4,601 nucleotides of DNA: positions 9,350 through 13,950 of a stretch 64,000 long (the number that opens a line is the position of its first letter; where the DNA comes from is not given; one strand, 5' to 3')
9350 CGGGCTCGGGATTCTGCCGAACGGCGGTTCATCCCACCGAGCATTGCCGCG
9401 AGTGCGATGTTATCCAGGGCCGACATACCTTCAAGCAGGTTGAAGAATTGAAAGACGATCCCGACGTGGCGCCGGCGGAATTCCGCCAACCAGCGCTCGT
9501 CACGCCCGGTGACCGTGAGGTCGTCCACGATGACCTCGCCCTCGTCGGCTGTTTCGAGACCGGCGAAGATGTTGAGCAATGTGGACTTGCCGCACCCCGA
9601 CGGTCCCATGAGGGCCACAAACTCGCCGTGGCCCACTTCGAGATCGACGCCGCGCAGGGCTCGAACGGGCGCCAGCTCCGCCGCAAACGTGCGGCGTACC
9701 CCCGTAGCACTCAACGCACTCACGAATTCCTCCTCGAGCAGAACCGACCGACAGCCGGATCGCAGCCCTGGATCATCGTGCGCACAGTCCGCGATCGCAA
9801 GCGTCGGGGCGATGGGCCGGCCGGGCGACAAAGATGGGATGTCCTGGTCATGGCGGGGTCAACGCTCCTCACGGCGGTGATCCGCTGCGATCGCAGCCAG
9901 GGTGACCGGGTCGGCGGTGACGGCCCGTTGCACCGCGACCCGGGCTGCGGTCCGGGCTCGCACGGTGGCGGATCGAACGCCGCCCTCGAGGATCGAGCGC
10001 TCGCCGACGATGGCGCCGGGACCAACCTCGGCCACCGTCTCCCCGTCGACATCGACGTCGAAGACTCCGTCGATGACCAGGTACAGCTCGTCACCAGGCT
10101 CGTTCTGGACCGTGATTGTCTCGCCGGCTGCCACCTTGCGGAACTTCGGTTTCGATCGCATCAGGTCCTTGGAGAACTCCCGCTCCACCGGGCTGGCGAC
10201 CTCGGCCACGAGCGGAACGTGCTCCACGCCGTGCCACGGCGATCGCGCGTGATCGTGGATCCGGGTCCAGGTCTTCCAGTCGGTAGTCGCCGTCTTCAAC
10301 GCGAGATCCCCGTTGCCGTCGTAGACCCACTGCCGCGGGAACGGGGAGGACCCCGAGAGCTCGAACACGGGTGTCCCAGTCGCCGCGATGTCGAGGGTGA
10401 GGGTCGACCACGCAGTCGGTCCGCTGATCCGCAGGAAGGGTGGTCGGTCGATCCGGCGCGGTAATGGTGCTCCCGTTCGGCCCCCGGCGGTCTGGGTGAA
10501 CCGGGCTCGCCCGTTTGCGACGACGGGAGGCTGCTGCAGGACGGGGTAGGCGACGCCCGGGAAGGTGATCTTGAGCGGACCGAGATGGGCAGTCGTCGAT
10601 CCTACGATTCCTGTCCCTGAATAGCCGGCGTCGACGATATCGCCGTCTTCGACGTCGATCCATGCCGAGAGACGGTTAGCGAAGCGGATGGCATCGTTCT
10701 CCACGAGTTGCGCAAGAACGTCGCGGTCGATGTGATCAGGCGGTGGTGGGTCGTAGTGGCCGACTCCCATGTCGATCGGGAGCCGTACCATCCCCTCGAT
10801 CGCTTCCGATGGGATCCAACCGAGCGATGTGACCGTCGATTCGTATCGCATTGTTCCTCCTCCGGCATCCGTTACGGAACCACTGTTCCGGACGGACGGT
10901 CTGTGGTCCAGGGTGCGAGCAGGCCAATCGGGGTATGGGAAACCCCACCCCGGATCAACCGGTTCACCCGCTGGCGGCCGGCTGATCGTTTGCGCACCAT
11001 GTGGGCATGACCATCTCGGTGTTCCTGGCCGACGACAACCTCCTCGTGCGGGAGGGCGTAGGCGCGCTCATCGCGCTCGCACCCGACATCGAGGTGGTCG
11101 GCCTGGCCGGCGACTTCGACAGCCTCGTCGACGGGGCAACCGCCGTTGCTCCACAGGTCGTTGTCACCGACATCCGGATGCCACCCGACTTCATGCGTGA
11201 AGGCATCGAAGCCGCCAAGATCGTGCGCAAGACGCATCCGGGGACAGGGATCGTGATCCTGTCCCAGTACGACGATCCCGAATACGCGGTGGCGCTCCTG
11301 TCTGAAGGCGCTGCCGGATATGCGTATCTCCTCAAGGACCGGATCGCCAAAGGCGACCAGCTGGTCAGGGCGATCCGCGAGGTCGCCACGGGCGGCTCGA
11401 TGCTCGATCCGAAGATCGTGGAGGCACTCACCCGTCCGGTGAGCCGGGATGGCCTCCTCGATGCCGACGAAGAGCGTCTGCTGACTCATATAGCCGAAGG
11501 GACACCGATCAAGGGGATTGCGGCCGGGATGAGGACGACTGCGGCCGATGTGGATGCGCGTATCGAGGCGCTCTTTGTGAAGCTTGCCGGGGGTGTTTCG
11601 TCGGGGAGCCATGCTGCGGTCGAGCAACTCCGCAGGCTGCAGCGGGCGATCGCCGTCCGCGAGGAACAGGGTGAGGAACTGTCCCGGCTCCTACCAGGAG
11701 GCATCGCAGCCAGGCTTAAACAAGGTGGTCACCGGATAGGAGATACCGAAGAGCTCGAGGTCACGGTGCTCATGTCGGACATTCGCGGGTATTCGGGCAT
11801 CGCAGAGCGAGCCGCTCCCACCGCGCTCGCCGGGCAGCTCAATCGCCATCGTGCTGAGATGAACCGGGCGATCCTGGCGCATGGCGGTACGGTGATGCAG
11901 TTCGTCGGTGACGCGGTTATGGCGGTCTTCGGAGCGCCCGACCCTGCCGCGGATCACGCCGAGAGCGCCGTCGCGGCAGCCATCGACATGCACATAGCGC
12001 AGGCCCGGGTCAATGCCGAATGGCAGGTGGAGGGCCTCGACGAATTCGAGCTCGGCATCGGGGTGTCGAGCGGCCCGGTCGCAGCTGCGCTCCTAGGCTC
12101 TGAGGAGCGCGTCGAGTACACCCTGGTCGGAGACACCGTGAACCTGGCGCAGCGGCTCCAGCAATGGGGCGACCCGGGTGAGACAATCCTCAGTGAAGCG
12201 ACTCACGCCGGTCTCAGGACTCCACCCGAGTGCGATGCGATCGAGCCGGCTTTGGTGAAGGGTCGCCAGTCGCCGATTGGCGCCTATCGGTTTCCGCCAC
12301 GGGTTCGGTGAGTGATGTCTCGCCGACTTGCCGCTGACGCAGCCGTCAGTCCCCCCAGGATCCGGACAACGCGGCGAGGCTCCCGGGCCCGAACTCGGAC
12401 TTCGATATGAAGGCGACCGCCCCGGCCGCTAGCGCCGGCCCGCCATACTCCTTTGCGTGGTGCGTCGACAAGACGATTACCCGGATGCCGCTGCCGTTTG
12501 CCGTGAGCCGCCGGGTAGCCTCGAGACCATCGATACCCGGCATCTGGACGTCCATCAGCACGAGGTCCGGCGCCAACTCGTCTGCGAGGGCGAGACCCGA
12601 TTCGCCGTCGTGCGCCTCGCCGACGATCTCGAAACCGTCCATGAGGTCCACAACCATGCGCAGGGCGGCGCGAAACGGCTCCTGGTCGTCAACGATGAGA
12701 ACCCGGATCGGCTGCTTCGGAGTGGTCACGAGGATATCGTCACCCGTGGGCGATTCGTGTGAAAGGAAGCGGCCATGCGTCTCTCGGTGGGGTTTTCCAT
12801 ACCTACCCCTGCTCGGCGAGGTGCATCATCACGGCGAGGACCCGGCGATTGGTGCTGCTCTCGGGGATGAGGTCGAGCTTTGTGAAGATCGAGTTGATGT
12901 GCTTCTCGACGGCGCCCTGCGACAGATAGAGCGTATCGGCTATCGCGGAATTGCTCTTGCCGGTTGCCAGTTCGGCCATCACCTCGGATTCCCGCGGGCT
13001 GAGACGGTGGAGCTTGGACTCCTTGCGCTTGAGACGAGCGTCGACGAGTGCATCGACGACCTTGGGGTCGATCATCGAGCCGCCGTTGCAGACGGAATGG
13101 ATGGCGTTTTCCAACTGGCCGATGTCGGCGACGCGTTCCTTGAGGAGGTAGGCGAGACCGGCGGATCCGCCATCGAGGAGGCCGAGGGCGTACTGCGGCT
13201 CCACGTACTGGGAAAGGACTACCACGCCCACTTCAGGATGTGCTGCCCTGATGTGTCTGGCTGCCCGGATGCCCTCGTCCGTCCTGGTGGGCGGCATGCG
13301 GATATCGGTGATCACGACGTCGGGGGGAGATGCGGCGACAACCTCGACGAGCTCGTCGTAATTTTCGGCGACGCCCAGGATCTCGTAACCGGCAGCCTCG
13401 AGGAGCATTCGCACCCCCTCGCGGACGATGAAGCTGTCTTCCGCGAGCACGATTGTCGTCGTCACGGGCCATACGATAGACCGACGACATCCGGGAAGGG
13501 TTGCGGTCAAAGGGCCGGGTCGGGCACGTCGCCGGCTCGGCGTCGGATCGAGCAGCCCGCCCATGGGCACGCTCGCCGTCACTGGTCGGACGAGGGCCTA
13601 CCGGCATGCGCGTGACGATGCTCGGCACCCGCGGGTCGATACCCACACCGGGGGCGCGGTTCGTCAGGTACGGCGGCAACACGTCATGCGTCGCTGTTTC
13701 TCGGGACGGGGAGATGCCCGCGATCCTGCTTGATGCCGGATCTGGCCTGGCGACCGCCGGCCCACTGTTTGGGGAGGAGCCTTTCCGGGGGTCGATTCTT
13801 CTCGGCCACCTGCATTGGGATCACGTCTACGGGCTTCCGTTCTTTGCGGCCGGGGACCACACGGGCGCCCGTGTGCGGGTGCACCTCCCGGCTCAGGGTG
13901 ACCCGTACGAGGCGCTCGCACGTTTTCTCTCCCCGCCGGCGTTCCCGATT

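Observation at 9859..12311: Divergent pair: cNMP-binding protein with an unassigned N-terminal domain facing a response-regulator/cyclase fusion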

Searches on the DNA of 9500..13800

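Call 57: search_rna_families(source=window, start=9500, end=13800, threshold=evalue, max_evalue=1)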
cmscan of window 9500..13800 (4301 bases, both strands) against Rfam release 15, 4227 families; matches with E-value up to 1: 0.
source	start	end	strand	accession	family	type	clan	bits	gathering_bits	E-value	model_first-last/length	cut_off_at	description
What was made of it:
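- Tried and rejected: No Rfam hit (call 57).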

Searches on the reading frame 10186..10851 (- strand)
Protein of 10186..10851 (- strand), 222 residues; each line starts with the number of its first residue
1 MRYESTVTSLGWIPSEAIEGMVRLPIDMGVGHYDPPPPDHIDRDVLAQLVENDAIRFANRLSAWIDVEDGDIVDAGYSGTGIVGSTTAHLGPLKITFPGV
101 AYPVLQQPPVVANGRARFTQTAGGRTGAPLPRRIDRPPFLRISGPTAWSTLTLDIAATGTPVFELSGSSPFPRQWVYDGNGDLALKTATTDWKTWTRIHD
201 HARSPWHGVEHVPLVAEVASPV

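Call 29: predict_structure(alignment_id=A2)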
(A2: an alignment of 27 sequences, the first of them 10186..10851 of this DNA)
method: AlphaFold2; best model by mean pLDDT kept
length: 222 residues; sequences in the alignment: 27
mean_pLDDT: 76.0   pTM: 0.75
mean pLDDT of the five models: 76.0, 75.7, 73.6, 73.6, 73.4
residues with pLDDT >= 90: 88; 70-90: 53; 50-70: 47; < 50: 34
segments of 3 or more residues with pLDDT < 50: 28-30, 128-141, 210-222
pLDDT, mean of each block of 10 residues (from residue 1): 96 68 55 73 88 83 97 95 75 71 91 97 70 39 70 97 91 90 87 59 55 36 30
secondary structure, 60 per line:
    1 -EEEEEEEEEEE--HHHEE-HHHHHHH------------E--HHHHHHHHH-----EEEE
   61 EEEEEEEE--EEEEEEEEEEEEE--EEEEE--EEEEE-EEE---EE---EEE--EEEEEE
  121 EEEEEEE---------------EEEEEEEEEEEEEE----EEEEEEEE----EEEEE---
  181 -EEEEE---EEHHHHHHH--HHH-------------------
elements in order: E2-12 H21-27 H43-51 E57-68 E71-83 E86-90 E93-97 E99-101 E110-112 E115-127 E143-156 E161-168 E173-177 E182-186 H192-198

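Call 31: search_solved_structures(query=A2, max_evalue=10, show_alignments=3)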
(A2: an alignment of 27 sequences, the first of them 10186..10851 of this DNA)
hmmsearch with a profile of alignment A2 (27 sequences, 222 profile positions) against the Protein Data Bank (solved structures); distinct sequences matched with E-value up to 10: 2.
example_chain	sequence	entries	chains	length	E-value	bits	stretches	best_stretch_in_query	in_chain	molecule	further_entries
25ve_A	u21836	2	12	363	0.3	13.6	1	138-212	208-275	F2-pyocin side fiber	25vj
8qlo_B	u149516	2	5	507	1.7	11.2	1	78-143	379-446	Short prokaryotic Argonaute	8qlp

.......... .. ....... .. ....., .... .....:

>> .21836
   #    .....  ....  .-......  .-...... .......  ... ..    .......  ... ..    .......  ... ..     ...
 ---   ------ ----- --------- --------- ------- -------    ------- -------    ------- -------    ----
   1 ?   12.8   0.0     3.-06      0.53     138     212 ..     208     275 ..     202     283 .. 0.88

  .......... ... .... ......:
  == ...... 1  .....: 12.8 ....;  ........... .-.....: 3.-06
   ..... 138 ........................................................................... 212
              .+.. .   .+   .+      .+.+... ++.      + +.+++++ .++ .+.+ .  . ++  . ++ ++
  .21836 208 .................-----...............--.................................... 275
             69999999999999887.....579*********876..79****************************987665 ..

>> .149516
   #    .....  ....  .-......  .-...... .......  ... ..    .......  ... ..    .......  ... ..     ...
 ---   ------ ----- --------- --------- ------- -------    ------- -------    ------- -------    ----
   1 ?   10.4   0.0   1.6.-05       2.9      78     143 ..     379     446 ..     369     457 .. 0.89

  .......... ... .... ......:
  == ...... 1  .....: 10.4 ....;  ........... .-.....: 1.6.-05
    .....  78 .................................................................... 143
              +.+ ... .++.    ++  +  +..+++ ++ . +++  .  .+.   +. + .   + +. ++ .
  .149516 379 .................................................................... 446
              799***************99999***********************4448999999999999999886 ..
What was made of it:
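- Closest known: BAS0735 of Bacillus anthracis. Different: The match is weak, with no sequence similarity (call 31) and no CNB domain.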

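Call 32: fold_search(model_id=the predicted structure, library=pdb)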
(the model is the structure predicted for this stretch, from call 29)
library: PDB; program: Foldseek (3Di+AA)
matches with E <= 10: 643; with E <= 0.001: 2
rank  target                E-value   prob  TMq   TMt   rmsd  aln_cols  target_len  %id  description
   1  3c5p_A                8.9e-04  1.00  0.45  0.50   7.6       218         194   15  Crystal structure of BAS0735, a protein of unknown function from Bacillus anthracis str. Sterne (released 2008-02-19)
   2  9fei                  9.9e-04  0.75  0.20  0.23  11.7       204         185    7  Crystal structure of protein D: defoliating toxin form Fusarium oxysporum f.sp. vasinfectum (released 2025-05-28)
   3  3c5p_B                3.1e-03  1.00  0.46  0.52   7.1       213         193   16  Crystal structure of BAS0735, a protein of unknown function from Bacillus anthracis str. Sterne (released 2008-02-19)
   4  3arf_A                5.5e-02  0.13  0.16  0.12  26.1       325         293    8  Ternary crystal structure of the mouse NKT TCR-CD1d-C20:2 (released 2011-03-30)
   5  5j53                  1.4e-01  0.15  0.13  0.08  13.7       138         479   12  The Structure and Mechanism of NOV1, a Resveratrol-Cleaving Dioxygenase (released 2016-11-30)
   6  3o9w_A                1.7e-01  0.09  0.15  0.13  25.9       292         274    8  Recognition of a Glycolipid Antigen by the iNKT Cell TCR (released 2010-09-29)
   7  1xz0_A                1.8e-01  0.09  0.13  0.11  25.9       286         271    5  Crystal structure of CD1a in complex with a synthetic mycobactin lipopeptide (released 2005-03-01)
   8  1zag_D                1.8e-01  0.08  0.15  0.13  24.6       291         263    8  HUMAN ZINC-ALPHA-2-GLYCOPROTEIN (released 1999-03-31)
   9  6bnk_A                1.9e-01  0.10  0.15  0.13  26.0       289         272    7  Crystal structure of TCR-MHC-like molecule (released 2018-04-04)
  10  8y74_A                2.0e-01  0.05  0.12  0.11  25.8       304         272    6  Crystal structure of 9-mer peptide from H9N2 avian influenza virus in complex with BF2*0201 (released 2024-07-10)
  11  4wwu_C                2.4e-01  0.18  0.16  0.19  10.7        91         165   13  Structure of Mex67:Mtr2 (released 2015-02-04)
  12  5j55                  2.4e-01  0.16  0.17  0.10  13.0       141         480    8  The Structure and Mechanism of NOV1, a Resveratrol-Cleaving Dioxygenase (released 2016-11-30)
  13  1onq_A                2.4e-01  0.08  0.15  0.12  26.2       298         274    5  Crystal Structure of CD1a in Complex with a Sulfatide (released 2003-08-05)
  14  3tn0_A                2.4e-01  0.06  0.16  0.13  25.6       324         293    8  Structure of mouse Va14Vb8.2NKT TCR-mouse CD1d-a-C-Galactosylceramide complex (released 2011-12-14)
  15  1q40_C                2.6e-01  0.16  0.14  0.17  11.3        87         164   10  Crystal structure of the C. albicans Mtr2-Mex67 M domain complex (released 2003-12-09)
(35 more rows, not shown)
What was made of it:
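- Its one structural neighbour is itself of unknown function (call 32).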

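Call 33: search_protein_families(library=pfam, proteins=[window:10186-10851:-], max_evalue=10)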
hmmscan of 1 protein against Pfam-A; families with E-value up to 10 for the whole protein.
window:10186-10851:- (222 aa): 0 families

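Call 37: fold_search(model_id=the predicted structure, library=viral)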
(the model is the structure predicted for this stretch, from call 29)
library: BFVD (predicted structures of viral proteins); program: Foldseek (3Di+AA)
matches with E <= 10: 587; with E <= 0.001: 0
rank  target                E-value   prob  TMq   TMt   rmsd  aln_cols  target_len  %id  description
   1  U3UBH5                3.3e-02  0.13  0.13  0.09  24.3       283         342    7  Major histocompatibility complex-like class I (Rabbit) [Squirrelpox virus]
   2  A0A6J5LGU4            1.3e-01  0.41  0.18  0.30   7.7        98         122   12  Uncharacterized protein [uncultured Caudovirales phage]
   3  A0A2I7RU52            1.4e-01  0.08  0.13  0.15  20.6       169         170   14  (no name in the UniProt tables at hand)
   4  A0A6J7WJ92            1.5e-01  0.87  0.19  0.43   6.4        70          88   10  Uncharacterized protein [uncultured Caudovirales phage]
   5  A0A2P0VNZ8            1.5e-01  0.04  0.12  0.07  32.0       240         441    8  Uncharacterized protein [Tetraselmis virus 1]
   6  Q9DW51                1.7e-01  0.06  0.15  0.08  28.2       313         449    8  Pr145 [Rat cytomegalovirus (strain Maastricht)]
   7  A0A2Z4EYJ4            1.8e-01  0.06  0.14  0.07  23.9       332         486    6  (no name in the UniProt tables at hand)
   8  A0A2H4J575            2.0e-01  0.12  0.21  0.14  18.4       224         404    8  Uncharacterized protein [uncultured Caudovirales phage]
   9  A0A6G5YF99            2.3e-01  0.57  0.16  0.19   9.0        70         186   13  (no name in the UniProt tables at hand)
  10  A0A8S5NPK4            2.3e-01  0.08  0.13  0.19  15.3       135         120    7  Uncharacterized protein [Myoviridae sp. ctSGm32]
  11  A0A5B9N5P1            2.7e-01  0.63  0.20  0.36   6.1        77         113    8  Uncharacterized protein [Klebsiella phage Magnus]
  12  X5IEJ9                2.9e-01  0.20  0.20  0.09  16.1       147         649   13  Uncharacterized protein [Pseudomonas phage KPP25]
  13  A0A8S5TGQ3            3.0e-01  0.21  0.23  0.19  17.0       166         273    8  Uncharacterized protein [Myoviridae sp. ctIty1]
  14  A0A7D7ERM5            3.4e-01  0.30  0.18  0.38  12.4       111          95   11  (no name in the UniProt tables at hand)
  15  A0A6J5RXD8            3.4e-01  0.23  0.18  0.26  10.1       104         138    7  Uncharacterized protein [uncultured Caudovirales phage]
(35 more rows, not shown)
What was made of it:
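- Tried and rejected: Foldseek of the isolated domain gave one weak neighbour of unknown function in PDB and nothing in BFVD (calls 32, 37).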

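Call 48: search_protein_representatives(alignment_id=A2)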
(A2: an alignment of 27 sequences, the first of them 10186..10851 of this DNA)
Query: 27 sequences, 222 profile positions. Proteins with E-value up to 0.001 (for the whole library): 1304; up to 1e-10: 945; up to 1e-30: 252. The best 150 are listed.
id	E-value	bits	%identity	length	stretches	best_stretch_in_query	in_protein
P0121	6.1e-82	290.6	-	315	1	3-219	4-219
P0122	2.1e-81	288.8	-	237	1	1-187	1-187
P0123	3.8e-81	288.0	-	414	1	2-221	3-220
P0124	6.5e-81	287.2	-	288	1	1-209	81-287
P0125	4.3e-80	284.6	-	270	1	1-184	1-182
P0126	1.7e-79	282.6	-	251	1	1-221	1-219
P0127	8.9e-79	280.3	-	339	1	1-221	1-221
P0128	9.2e-78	276.9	-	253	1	1-221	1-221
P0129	1.0e-77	276.8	-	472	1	2-221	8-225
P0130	5.0e-77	274.5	-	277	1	2-221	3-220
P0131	2.8e-76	272.1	-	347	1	1-221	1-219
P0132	2.3e-75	269.1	-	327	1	1-221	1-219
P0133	1.5e-74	266.4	-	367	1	1-221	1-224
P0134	2.6e-73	262.4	-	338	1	2-220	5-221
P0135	1.5e-71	256.6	-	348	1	1-221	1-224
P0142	1.6e-68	246.7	-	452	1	1-221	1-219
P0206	9.7e-48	178.8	-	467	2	89-221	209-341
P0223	3.8e-45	170.3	-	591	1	15-183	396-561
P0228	8.5e-45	169.1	-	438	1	1-146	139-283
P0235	1.8e-43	164.8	-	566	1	2-162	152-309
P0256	1.0e-40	155.8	-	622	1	1-198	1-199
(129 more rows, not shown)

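Call 49: search_protein_families(library=pfam, proteins=[P0123, P0129, P0142, P0223, P0235, P0256, P0206, P0228, P0126, P0128], max_evalue=0.001)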
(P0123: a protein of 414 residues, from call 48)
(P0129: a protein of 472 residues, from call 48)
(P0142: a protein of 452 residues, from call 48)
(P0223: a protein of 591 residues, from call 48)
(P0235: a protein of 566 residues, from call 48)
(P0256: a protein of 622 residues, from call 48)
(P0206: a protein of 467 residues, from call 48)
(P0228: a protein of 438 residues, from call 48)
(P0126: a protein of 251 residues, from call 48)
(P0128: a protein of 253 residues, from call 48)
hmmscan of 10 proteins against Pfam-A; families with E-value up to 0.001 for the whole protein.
P0123 (414 aa): 1 family
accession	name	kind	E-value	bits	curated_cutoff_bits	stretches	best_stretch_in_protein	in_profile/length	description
PF00027.35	cNMP_binding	-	1.2e-11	44.8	27.5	1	237-290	2-60/89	Cyclic nucleotide-binding domain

P0129 (472 aa): 2 families
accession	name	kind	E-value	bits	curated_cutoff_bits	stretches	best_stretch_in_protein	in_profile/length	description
PF00027.35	cNMP_binding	-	6.4e-38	129.1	27.5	2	364-445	2-89/89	Cyclic nucleotide-binding domain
PF07883.17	Cupin_2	-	6.4e-07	29.4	27.2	1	365-411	4-50/70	Cupin domain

P0142 (452 aa): 2 families
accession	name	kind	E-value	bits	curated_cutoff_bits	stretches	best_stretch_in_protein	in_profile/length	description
PF00027.35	cNMP_binding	-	4.8e-15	55.7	27.5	1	236-311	2-82/89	Cyclic nucleotide-binding domain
PF06127.16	Mpo1-like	-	1.1e-12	48.4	24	1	353-443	2-93/95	2-hydroxy-palmitic acid dioxygenase Mpo1-like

P0223 (591 aa): 1 family
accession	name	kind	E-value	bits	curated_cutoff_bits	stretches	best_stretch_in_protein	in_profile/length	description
PF02254.24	TrkA_N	-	3.8e-17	63.1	23.8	1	40-148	1-107/116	TrkA-N domain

P0235 (566 aa): 0 families

P0256 (622 aa): 1 family
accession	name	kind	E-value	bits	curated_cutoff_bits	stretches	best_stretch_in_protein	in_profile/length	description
PF00027.35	cNMP_binding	-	5.7e-13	49.1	27.5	1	251-314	11-79/89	Cyclic nucleotide-binding domain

P0206 (467 aa): 0 families

P0228 (438 aa): 0 families

P0126 (251 aa): 0 families

P0128 (253 aa): 0 families
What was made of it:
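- Tried and rejected: Odd-length N-domain proteins were scanned (call 49).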
